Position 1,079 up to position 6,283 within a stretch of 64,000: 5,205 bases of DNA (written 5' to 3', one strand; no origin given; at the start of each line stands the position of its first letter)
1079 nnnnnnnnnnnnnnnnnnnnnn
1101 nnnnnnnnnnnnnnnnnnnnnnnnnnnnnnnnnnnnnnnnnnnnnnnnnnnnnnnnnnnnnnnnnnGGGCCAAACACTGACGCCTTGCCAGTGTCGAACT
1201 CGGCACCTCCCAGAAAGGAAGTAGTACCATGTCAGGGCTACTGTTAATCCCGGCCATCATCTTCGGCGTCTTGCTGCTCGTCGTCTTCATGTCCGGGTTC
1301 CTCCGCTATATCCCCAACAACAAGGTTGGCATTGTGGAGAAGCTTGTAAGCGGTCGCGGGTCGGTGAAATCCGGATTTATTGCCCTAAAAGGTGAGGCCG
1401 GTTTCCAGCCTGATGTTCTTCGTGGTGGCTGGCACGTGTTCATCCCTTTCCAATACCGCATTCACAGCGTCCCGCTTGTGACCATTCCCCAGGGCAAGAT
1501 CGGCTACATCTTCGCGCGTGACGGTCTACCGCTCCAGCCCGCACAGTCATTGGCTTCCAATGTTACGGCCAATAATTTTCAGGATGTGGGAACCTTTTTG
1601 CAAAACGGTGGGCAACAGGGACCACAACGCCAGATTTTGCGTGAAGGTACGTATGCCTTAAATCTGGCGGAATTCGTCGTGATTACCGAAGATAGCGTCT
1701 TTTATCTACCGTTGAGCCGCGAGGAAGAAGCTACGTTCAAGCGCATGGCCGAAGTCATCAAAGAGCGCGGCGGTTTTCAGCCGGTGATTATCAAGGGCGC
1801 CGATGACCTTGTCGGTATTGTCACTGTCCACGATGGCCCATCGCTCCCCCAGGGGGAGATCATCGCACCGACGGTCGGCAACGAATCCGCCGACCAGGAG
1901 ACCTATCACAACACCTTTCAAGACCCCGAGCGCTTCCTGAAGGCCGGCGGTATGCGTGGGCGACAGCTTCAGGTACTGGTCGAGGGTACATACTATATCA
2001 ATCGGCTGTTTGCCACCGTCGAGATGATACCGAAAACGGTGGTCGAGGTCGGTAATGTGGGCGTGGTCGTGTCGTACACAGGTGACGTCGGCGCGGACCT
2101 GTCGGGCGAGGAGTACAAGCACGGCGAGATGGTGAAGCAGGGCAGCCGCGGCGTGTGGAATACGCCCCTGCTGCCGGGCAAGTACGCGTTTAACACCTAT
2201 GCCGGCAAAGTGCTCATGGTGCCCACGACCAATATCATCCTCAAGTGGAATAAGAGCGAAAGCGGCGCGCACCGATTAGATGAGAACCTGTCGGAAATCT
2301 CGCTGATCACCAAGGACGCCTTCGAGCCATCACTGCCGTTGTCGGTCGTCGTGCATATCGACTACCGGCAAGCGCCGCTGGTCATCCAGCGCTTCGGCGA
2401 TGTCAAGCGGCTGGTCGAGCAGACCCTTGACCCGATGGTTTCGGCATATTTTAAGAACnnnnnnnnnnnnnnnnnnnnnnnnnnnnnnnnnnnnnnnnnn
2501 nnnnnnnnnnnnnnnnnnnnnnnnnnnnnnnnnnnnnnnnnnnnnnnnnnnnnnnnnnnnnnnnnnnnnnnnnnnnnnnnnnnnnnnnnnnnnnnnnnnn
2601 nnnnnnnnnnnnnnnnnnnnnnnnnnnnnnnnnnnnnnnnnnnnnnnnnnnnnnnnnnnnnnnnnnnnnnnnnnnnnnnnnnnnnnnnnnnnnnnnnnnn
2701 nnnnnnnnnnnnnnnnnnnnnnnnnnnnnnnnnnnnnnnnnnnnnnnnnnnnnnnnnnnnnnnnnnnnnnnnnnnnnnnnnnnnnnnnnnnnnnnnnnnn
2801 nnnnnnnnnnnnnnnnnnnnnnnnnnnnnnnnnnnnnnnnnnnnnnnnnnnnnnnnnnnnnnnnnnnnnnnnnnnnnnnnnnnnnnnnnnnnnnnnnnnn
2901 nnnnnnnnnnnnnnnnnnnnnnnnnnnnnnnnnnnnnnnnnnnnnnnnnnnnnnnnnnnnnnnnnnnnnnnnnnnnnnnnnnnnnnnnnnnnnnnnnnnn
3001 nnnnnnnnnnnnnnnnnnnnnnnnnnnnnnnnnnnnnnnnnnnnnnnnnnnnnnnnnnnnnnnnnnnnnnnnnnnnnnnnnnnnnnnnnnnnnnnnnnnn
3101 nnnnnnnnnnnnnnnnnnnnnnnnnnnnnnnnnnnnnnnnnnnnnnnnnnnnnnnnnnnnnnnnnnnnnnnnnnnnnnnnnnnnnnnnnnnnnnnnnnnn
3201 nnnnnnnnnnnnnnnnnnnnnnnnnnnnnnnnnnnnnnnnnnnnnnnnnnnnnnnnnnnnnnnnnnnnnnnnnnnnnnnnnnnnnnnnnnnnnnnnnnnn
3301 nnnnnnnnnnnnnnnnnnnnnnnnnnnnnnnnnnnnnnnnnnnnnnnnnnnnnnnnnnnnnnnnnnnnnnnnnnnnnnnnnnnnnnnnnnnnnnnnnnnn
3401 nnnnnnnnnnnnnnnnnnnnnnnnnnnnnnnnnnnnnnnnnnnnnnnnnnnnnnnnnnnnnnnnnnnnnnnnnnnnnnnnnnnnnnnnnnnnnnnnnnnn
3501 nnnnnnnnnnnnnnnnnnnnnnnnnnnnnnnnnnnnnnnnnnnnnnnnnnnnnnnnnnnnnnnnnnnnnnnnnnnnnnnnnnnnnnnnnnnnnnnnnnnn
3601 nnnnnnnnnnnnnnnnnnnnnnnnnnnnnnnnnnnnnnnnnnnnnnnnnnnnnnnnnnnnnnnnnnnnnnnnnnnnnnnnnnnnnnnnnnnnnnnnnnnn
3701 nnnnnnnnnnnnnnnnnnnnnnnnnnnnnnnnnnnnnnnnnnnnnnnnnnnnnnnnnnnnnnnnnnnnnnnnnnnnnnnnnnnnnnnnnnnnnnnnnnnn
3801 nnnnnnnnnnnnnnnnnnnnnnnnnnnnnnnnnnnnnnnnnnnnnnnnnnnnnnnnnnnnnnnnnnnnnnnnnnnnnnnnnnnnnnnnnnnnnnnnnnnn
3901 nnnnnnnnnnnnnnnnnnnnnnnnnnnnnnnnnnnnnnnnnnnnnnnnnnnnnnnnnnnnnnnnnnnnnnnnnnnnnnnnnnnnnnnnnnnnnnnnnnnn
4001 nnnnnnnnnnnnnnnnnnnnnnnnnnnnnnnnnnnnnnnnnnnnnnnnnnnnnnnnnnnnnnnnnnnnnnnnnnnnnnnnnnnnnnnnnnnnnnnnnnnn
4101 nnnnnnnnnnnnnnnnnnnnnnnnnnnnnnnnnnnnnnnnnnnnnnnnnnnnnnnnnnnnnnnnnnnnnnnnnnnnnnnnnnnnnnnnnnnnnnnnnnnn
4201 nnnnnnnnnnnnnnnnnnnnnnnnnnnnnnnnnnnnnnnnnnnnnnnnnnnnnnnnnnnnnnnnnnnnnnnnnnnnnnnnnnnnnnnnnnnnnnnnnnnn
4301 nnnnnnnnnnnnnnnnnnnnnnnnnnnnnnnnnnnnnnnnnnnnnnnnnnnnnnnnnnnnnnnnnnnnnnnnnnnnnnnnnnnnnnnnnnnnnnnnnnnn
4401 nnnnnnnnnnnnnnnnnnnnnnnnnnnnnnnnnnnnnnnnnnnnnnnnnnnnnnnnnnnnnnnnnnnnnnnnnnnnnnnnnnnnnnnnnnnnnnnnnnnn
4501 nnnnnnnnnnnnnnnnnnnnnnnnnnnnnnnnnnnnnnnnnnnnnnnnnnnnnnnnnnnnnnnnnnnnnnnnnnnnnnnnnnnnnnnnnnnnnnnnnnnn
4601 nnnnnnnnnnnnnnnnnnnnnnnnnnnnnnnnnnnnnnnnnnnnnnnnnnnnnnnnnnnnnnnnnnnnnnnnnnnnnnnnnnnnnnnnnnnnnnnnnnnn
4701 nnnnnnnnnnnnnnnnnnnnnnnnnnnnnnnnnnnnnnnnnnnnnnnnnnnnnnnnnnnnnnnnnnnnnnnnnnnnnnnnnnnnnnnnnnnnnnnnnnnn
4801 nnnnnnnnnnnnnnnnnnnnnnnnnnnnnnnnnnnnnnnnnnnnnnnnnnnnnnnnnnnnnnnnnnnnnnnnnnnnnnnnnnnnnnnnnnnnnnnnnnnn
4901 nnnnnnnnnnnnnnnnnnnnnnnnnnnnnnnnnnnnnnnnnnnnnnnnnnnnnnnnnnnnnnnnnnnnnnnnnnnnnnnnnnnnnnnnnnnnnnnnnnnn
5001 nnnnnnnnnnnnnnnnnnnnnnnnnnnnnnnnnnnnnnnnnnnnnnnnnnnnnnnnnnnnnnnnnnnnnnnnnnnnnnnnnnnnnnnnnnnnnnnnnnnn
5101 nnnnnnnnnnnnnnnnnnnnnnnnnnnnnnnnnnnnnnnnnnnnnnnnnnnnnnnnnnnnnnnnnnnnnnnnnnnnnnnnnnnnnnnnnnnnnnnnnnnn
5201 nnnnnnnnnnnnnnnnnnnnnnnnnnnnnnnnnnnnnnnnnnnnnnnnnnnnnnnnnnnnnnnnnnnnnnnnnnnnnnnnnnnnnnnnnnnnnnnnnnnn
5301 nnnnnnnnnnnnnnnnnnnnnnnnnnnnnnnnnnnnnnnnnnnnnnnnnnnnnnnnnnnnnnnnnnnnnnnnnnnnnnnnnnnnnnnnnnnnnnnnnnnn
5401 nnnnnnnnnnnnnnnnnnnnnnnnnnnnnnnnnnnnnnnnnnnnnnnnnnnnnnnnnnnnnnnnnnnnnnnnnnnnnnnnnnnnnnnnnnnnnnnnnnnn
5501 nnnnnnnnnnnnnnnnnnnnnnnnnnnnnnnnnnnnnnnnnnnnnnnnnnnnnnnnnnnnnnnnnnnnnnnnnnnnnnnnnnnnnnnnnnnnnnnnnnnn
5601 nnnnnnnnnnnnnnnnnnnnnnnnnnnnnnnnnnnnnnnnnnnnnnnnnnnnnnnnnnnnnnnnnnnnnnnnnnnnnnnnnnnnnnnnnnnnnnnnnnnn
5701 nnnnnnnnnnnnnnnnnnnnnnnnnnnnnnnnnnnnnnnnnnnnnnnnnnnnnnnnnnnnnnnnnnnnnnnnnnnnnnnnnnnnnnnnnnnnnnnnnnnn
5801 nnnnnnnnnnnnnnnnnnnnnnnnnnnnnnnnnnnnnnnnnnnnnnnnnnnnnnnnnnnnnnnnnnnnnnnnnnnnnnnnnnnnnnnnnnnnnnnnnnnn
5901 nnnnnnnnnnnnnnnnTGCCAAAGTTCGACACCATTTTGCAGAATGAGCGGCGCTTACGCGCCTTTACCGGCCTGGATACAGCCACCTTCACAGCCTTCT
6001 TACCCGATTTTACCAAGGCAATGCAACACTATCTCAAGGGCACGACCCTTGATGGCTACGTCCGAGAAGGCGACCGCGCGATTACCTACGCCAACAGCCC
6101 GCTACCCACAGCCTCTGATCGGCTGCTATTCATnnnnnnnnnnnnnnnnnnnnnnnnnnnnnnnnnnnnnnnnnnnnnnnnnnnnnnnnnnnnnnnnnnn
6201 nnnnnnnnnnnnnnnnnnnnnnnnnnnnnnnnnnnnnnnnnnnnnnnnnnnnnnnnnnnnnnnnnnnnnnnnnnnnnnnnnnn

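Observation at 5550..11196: AT-rich two-gene module (Mrr-like nuclease plus 912-aa helical protein) inactivated by a nested IS insertion: candidate uncharacterised defence system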

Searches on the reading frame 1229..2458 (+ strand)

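Call 30: search_protein_families(library=pfam, max_evalue=0.001, proteins=[window:1229-2458:+])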
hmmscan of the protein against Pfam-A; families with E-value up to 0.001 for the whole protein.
window:1229-2458:+ (410 aa): 1 family
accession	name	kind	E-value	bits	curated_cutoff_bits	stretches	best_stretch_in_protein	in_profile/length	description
PF01145.31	Band_7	-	4.2e-09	37.1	23.6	1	271-408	2-103/176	SPFH domain / Band 7 family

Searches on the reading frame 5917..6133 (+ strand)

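Call 30: search_protein_families(library=pfam, max_evalue=0.001, proteins=[window:5917-6133:+])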
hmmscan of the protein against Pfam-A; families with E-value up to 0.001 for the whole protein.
window:5917-6133:+ (72 aa): 0 families
